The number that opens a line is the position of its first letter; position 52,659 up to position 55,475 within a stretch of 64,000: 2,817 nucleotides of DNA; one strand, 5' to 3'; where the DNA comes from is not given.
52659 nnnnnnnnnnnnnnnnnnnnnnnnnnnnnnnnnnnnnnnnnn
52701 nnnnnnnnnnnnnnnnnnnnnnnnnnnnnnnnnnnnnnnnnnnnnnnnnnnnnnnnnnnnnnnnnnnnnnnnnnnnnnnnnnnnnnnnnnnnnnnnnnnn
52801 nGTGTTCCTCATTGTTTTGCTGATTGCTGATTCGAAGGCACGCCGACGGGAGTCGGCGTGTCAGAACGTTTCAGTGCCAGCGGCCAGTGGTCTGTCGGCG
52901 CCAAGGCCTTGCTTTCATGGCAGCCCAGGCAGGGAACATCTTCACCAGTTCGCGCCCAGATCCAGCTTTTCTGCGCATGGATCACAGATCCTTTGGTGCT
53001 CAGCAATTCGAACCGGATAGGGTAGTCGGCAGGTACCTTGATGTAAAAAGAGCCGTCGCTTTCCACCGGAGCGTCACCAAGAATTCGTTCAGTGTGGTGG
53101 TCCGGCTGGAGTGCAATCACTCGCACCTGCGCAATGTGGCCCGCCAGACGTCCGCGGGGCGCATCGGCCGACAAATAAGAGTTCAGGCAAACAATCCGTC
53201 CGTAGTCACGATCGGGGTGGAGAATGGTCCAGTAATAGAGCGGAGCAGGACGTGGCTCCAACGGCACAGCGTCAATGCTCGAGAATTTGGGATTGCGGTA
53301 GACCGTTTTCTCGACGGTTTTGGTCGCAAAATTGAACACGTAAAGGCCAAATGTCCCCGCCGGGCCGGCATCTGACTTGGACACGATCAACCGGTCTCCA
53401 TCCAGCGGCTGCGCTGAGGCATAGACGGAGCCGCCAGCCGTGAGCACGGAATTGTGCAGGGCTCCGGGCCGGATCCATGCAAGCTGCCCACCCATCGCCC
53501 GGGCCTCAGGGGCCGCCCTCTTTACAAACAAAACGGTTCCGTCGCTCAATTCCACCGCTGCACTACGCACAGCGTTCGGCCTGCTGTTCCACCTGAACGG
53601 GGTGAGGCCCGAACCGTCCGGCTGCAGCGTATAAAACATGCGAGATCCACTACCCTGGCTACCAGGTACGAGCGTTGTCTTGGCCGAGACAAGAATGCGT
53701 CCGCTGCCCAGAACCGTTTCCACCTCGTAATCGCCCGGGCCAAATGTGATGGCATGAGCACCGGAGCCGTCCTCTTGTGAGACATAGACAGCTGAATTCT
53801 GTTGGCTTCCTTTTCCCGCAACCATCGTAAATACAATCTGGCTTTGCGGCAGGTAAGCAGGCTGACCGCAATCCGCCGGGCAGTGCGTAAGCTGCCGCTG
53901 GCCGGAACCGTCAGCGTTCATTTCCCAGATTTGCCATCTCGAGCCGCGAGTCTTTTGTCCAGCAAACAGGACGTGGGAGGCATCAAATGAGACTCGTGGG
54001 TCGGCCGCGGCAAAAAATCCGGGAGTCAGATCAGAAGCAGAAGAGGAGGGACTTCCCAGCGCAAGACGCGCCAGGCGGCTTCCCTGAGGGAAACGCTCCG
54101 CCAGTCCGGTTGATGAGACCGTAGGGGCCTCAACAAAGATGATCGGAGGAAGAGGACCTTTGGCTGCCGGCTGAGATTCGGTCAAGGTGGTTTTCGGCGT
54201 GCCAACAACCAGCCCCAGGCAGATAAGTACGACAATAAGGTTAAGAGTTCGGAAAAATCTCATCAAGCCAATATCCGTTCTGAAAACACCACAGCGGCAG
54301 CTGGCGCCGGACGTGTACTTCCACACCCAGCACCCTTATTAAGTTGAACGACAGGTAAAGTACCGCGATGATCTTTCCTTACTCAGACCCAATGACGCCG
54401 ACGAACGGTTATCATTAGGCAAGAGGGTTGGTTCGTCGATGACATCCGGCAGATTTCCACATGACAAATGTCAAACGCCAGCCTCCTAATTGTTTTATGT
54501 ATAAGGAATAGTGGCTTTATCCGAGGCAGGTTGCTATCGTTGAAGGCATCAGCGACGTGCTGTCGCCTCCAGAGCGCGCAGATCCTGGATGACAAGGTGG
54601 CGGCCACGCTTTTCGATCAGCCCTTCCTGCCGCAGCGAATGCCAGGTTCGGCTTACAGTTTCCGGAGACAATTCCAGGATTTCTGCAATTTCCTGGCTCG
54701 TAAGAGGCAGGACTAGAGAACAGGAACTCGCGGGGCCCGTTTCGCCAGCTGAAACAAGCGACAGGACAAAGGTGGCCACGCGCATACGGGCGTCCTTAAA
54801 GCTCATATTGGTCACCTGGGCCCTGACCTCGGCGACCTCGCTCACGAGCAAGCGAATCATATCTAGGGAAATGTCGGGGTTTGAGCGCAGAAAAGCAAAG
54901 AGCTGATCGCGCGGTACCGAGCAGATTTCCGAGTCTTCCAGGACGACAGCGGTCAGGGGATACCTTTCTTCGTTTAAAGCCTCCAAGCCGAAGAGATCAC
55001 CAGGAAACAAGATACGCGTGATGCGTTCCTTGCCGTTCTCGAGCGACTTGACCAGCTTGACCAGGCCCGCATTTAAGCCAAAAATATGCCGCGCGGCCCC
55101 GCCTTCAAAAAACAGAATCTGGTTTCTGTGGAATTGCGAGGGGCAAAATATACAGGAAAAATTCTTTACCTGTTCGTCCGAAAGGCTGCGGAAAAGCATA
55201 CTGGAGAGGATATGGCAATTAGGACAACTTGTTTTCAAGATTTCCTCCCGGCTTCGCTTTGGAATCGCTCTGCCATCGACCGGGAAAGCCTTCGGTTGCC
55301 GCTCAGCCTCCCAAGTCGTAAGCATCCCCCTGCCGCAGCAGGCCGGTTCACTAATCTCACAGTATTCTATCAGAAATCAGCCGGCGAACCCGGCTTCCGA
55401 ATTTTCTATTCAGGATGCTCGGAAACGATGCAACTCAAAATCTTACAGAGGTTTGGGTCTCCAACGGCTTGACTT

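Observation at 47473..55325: Operon assembling the fold types of hydrazine synthase in a non-anammox context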

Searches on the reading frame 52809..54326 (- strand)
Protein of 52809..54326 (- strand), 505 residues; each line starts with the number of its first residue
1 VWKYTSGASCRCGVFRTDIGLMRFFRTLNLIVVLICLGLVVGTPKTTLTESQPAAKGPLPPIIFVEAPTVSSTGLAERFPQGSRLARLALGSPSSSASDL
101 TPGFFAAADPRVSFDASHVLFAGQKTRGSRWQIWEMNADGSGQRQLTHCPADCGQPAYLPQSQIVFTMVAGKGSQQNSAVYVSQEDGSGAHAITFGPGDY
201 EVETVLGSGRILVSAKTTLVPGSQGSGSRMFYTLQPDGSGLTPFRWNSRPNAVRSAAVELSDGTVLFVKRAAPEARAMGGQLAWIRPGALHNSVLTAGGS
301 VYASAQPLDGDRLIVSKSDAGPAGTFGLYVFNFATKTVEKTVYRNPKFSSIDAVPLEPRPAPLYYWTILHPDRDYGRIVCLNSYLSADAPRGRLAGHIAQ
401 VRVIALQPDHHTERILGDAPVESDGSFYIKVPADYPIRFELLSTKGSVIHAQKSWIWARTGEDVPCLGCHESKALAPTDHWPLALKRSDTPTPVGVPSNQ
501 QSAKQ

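Call 4: search_protein_families(library=pfam, proteins=[window:52809-54326:-], max_evalue=0.01)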
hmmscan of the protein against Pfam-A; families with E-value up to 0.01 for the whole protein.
window:52809-54326:- (505 aa): 1 family
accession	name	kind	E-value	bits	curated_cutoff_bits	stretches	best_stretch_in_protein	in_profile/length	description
PF18582.6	HZS_alpha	-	1e-18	68.1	26.6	1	410-471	37-98/98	Hydrazine synthase alpha subunit middle domain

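Call 5: search_protein_families(library=ncbifam, proteins=[window:52809-54326:-], max_evalue=0.01)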
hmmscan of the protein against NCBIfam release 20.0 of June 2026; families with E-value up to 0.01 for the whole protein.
window:52809-54326:- (505 aa): 3 families
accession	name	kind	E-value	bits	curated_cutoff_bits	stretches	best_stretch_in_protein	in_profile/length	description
NF052339.1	hydrazine_alpha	equivalog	3.1e-32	111.3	800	3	76-165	72-163/804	hydrazine synthase subunit alpha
TIGR02800.1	propeller_TolB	equivalog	4.8e-06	25.8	343.15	1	109-204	239-328/418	Tol-Pal system beta propeller repeat protein TolB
NF033523.0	lasso_peptidase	equivalog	5.3e-05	22.2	400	1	97-171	80-153/638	Atxe2 family lasso peptide isopeptidase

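Call 14: search_solved_structures(query=window:52809-54326:-, max_evalue=0.01, show_alignments=2)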
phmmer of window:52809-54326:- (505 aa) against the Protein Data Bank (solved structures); distinct sequences matched with E-value up to 0.01: 1.
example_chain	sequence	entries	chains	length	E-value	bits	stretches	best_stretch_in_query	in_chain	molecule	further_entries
5c2v_A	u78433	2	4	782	1.6e-23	86.3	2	54-161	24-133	HYDRAZINE SYNTHASE ALPHA SUBUNIT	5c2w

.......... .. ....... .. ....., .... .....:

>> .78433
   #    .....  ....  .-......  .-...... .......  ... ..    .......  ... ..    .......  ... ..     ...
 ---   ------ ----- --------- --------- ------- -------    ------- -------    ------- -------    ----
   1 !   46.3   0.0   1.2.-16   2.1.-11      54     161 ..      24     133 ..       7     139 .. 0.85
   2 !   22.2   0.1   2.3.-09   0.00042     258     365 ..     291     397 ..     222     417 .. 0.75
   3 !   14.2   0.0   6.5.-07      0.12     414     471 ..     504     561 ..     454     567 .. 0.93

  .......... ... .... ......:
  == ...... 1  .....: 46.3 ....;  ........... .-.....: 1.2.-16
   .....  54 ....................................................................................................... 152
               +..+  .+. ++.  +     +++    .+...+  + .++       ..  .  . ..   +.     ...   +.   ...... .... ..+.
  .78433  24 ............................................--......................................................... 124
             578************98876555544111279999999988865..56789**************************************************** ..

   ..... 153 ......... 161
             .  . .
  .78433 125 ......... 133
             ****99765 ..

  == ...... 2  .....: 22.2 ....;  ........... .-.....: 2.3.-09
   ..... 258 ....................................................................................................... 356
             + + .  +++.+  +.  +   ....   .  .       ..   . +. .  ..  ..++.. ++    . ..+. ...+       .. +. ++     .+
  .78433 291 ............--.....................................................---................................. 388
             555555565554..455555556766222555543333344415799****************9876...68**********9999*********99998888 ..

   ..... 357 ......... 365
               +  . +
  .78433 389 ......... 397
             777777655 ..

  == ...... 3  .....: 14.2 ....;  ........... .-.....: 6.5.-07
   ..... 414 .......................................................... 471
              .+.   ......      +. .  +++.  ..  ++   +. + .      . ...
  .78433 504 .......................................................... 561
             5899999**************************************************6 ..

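Call 47: find_homologous_proteins(query=window:52809-54263:-, max_evalue=0.00001)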
Query window:52809-54263:- (484 aa): 650 proteins with E <= 0.00001 among 8000 candidates; the best 120 are listed.
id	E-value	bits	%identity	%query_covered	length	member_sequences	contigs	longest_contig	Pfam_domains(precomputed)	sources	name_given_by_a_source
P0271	0.0e+0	1106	100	100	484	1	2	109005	PF26549.1,PF18582.7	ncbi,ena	-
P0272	7.2e-277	937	84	100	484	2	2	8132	PF26549.1,PF18582.7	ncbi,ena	-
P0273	7.3e-275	930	82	100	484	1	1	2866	PF26549.1,PF18582.7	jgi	jgi:hypothetical protein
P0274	1.2e-269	913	83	100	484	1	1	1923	PF26549.1,PF18582.7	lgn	-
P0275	2.6e-242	823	74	100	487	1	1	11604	PF26549.1,PF18582.7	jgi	jgi:hypothetical protein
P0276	1.9e-236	803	71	100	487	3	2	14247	PF26549.1,PF18582.7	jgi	jgi:hypothetical protein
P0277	8.6e-235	798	71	100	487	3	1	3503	PF26549.1,PF18582.7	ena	-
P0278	1.4e-232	791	73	100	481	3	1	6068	PF26549.1,PF18582.7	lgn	-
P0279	2.2e-232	790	72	100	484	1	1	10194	PF26549.1,PF18582.7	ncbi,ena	-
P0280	5.6e-232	789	71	100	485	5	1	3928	PF26549.1,PF18582.7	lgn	-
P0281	8.2e-232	788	70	100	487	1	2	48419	PF26549.1,PF18582.7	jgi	jgi:Hydrazine synthase alpha subunit middle domain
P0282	9.4e-232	788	70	100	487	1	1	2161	PF18582.7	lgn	-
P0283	1.2e-231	788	70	100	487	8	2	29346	PF26549.1,PF18582.7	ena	-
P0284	2.6e-231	787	70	100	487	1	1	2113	PF26549.1,PF18582.7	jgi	jgi:hypothetical protein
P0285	1.5e-230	784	71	100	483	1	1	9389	PF26549.1,PF18582.7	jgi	jgi:Hydrazine synthase alpha subunit middle domain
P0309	5.7e-190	650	59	100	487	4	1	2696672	PF26549.1,PF18582.7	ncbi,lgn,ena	-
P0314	1.7e-186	639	59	98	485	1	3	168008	PF18582.7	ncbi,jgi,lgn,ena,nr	ncbi:MAG TPA: hypothetical protein VMU92_13655 [Acidobacteriaceae bacterium]|nr:hypothetical protein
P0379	2.3e-150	520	52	98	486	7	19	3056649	PF26549.1,PF18582.7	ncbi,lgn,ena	ncbi:MAG: hypothetical protein WB950_16395 [Acidobacteriaceae bacterium]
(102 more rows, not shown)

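Call 57: list_cluster_members(proteins=[P0271, P0001, P0309, P0379, P0106, P0314])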
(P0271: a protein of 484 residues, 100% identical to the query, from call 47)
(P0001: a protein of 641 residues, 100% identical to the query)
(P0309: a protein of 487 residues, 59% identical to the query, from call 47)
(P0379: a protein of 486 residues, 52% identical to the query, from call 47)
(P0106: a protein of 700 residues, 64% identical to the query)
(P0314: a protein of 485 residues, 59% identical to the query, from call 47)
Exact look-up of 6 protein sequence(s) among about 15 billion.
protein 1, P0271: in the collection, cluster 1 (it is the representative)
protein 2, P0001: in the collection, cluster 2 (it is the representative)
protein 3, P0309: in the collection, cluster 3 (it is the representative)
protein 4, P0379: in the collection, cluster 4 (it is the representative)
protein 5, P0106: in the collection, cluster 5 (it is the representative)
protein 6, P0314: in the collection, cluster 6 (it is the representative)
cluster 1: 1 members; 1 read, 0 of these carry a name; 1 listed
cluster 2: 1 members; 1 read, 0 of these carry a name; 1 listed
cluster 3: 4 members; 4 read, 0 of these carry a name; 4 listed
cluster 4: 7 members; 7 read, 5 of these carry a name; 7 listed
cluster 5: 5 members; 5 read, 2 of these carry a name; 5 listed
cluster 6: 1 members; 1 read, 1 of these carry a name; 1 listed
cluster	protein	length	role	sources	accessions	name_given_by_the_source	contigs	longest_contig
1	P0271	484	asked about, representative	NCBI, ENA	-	-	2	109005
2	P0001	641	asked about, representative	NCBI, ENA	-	-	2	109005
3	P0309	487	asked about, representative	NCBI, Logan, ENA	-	-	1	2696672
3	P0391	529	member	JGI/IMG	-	-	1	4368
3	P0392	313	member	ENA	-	-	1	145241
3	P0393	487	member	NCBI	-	-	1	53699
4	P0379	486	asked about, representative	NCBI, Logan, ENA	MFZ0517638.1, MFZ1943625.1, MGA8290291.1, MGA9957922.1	MAG: hypothetical protein WB950_16395 [Acidobacteriaceae bacterium]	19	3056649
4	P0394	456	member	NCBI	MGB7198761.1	MAG: hypothetical protein WBG23_10650, partial [Acidobacteriaceae bacterium]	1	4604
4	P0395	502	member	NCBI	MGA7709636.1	MAG: hypothetical protein WCD77_17765, partial [Acidobacteriaceae bacterium]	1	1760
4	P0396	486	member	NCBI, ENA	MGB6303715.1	MAG: hypothetical protein WBF45_08200 [Acidobacteriaceae bacterium]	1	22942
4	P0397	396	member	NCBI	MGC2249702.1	MAG: hypothetical protein WA626_03440, partial [Acidobacteriaceae bacterium]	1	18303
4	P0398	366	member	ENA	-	-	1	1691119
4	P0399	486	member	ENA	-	-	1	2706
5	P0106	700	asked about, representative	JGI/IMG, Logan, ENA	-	-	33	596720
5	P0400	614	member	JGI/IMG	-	YVTN family beta-propeller protein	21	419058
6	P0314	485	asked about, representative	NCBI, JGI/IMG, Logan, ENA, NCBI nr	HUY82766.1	MAG TPA: hypothetical protein VMU92_13655 [Acidobacteriaceae bacterium] | hypothetical protein [Acidobacteriaceae bacterium]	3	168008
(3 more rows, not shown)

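Call 58: predict_structure(alignment_id=A1)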
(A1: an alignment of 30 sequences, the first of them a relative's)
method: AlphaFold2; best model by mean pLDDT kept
length: 484 residues; sequences in the alignment: 30
mean_pLDDT: 79.8   pTM: 0.82
mean pLDDT of the five models: 79.8, 77.8, 73.7, 73.5, 73.0
residues with pLDDT >= 90: 172; 70-90: 200; 50-70: 71; < 50: 41
segments of 3 or more residues with pLDDT < 50: 21-34, 253-255, 448-462, 478-484
pLDDT, mean of each block of 10 residues (from residue 1): 69 66 34 63 88 68 88 79 94 96 92 96 94 94 93 83 94 86 93 79 67 85 66 86 88 64 83 84 89 84 82 89 89 92 78 83 66 81 87 90 84 88 89 82 63 43 55 60 35
secondary structure, 60 per line:
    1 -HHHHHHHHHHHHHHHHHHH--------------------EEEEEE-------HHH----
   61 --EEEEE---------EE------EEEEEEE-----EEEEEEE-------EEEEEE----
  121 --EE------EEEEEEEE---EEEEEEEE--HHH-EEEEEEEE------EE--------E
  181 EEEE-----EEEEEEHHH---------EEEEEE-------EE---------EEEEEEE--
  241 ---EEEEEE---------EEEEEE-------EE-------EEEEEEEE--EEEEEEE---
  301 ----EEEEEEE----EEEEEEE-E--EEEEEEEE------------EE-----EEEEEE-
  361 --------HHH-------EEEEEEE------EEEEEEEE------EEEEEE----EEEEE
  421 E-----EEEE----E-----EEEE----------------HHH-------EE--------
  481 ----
elements in order: H2-20 E41-46 E63-67 E85-91 E97-103 E111-116 E131-138 E142-149 E156-163 E180-184 E190-195 E208-213 E232-238 E244-249 E259-264 E281-288 E291-297 E305-311 E316-322 E327-334 E354-359 E379-385 E392-399 E406-411 E416-421 E427-430 E441-444

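Call 62: fold_search(model_id=the predicted structure, library=pdb)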
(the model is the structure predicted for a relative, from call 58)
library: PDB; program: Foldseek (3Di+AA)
matches with E <= 10: 1275; with E <= 0.001: 445
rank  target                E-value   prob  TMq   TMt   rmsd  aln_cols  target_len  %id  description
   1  5c2v_D                3.9e-25  1.00  0.69  0.46   4.8       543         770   22  Kuenenia stuttgartiensis Hydrazine Synthase (released 2015-10-14)
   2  5c2v_A                6.3e-25  1.00  0.69  0.45   4.6       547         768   22  Kuenenia stuttgartiensis Hydrazine Synthase (released 2015-10-14)
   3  3iax_A                6.0e-11  1.00  0.46  0.55   6.4       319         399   15  The crystal structure of the TolB box of Colicin A in complex with TolB reveals important differences in the recruitme (released 2009-10-13)
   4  1c5k                  1.4e-10  1.00  0.47  0.56   6.4       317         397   14  THE STRUCTURE OF TOLB, AN ESSENTIAL COMPONENT OF THE TOL-DEPENDENT TRANSLOCATION SYSTEM AND ITS INTERACTIONS WITH THE TR (released 2000-12-06)
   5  2w8b_A                1.5e-10  1.00  0.46  0.54   6.3       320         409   14  Crystal structure of processed TolB in complex with Pal (released 2009-02-17)
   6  4jml_A                1.6e-10  1.00  0.47  0.56   6.3       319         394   16  Crystal structure of the TolB(P201C)-ColicinE9 TBE peptide(A33C) complex. (released 2013-07-17)
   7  4r40_A                2.4e-10  1.00  0.45  0.53   4.8       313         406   14  Crystal Structure of TolB/Pal complex from Yersinia pestis. (released 2014-09-03)
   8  2hqs_B                2.9e-10  1.00  0.47  0.54   6.4       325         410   15  Crystal structure of TolB/Pal complex (released 2007-04-03)
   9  2hqs_A                3.1e-10  1.00  0.46  0.54   6.5       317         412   14  Crystal structure of TolB/Pal complex (released 2007-04-03)
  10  9a2l_MODEL_1_A        3.1e-10  1.00  0.42  0.47   6.7       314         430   14  Model of E. coli TolB by in-cell photo-crosslinking MS and deep learning (released 2023-02-24)
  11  4pwz_B                4.2e-10  1.00  0.45  0.53   6.4       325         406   14  Crystal structure of TolB protein from Yersinia pestis CO92 (released 2014-04-02)
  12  4pwz_A                5.8e-10  1.00  0.45  0.53   4.8       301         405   13  Crystal structure of TolB protein from Yersinia pestis CO92 (released 2014-04-02)
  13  2ivz_D                1.1e-09  1.00  0.45  0.55   3.9       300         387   14  Structure of TolB in complex with a peptide of the colicin E9 T- domain (released 2006-08-16)
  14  2ivz_C                1.1e-09  1.00  0.47  0.57   6.3       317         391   15  Structure of TolB in complex with a peptide of the colicin E9 T- domain (released 2006-08-16)
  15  2ivz_A                1.3e-09  1.00  0.47  0.57   6.3       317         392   15  Structure of TolB in complex with a peptide of the colicin E9 T- domain (released 2006-08-16)
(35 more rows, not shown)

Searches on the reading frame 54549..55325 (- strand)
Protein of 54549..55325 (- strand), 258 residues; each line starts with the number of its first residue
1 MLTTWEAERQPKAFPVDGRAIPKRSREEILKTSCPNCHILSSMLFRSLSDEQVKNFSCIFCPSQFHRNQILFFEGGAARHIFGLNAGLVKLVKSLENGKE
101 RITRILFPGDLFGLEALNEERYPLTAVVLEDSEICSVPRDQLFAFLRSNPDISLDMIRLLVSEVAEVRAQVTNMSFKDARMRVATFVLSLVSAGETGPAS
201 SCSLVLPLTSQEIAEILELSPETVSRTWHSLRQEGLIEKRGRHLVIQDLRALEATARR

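Call 4: search_protein_families(library=pfam, proteins=[window:54549-55325:-], max_evalue=0.01)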
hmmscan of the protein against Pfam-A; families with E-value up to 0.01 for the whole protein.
window:54549-55325:- (258 aa): 12 families
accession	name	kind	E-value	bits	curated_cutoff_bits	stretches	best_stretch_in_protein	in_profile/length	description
PF00027.35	cNMP_binding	-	9.5e-20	70.8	27.5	1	64-149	3-89/89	Cyclic nucleotide-binding domain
PF13545.12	HTH_Crp_2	-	1.9e-17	63.4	27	1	182-254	2-69/70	Crp-like helix-turn-helix domain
PF00325.26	Crp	-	2.7e-06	27.4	21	1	206-237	1-32/32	Bacterial regulatory proteins, crp family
PF12840.13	HTH_20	-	1.6e-05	25.2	27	1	207-240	18-51/51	Helix-turn-helix domain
PF12802.13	MarR_2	-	0.00013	22.5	27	1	208-240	21-53/61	MarR family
PF01047.28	MarR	-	0.00022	21.5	24.6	1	207-240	17-50/59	MarR family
PF01022.26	HTH_5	-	0.00035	20.8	22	1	207-239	15-47/47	Bacterial regulatory protein, arsR family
PF08279.18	HTH_11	-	0.0018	18.6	25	1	207-238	15-47/55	HTH domain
PF13551.12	HTH_29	-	0.0034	17.9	28.1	0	209-242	14-51/64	Winged helix-turn helix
PF02082.26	Rrf2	-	0.0039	17.8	30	1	207-238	23-54/132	Iron-dependent Transcriptional regulator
PF09339.16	HTH_IclR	-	0.0042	17.3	22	0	207-240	18-51/52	IclR helix-turn-helix domain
PF25213.1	HVO_A0261_N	-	0.0045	17.3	35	1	207-242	24-59/86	HVO_A0261 N-terminal domain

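Call 5: search_protein_families(library=ncbifam, proteins=[window:54549-55325:-], max_evalue=0.01)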
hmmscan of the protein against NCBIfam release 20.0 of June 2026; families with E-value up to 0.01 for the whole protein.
window:54549-55325:- (258 aa): 16 families
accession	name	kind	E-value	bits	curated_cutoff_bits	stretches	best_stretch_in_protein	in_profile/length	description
NF008365.0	PRK11161.1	subfamily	1e-25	90.5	228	1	23-256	9-243/250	fumarate/nitrate reduction transcriptional regulator Fnr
NF050806.1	TransRegFixKCaul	equivalog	5.9e-25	87.8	300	1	63-255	26-213/215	transcriptional regulator FixK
NF045989.1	TransRegFnrLRhodb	equivalog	4.6e-22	78.4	300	1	29-254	5-233/245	transcriptional regulator FnrL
NF052518.1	TransRegLdrP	equivalog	9.4e-19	68.2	300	1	64-256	3-188/195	transcriptional regulator LdrP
NF008732.0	PRK11753.1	equivalog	4.2e-15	55.8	266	1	63-248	26-212/214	cAMP-activated global transcriptional regulator CRP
NF006901.0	PRK09392.1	equivalog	2.4e-14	53.2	211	1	42-257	12-222/236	transcriptional activator FtrB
TIGR03697.1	NtcA_cyano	equivalog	1e-12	48.2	244.95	1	70-248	3-184/193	global nitrogen regulator NtcA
NF053664.1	TransRegPtrACyano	equivalog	1.4e-10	40.8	300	1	80-249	29-193/196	Crp/Fnr family transcriptional regulator PtrA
NF010499.0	PRK13918.1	equivalog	5.5e-09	35.8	274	1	65-256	17-201/205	CRP/FNR family transcriptional regulator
NF050815.1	TransActFtrBCaul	equivalog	7.6e-06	25.3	300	1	63-236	35-204/251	transcriptional activator FtrB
TIGR03896.1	cyc_nuc_ocin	subfamily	0.00072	19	161.05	1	68-172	16-124/317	bacteriocin-type transport-associated protein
TIGR02937.1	sigma70-ECF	superfamily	0.00087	19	42.9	1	206-233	132-159/165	sigma-70 family RNA polymerase sigma factor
NF033788.1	HTH_metalloreg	subfamily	0.0014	18.4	55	1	208-240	26-58/77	metalloregulator ArsR/SmtB family transcription factor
NF041163.2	encap_f2b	equivalog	0.0015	17.8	400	1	44-155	78-192/450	family 2B encapsulin nanocompartment shell protein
TIGR01884.1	cas_HTH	subfamily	0.0016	17.9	60.2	1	211-242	160-192/202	CRISPR-associated CARF protein Csa3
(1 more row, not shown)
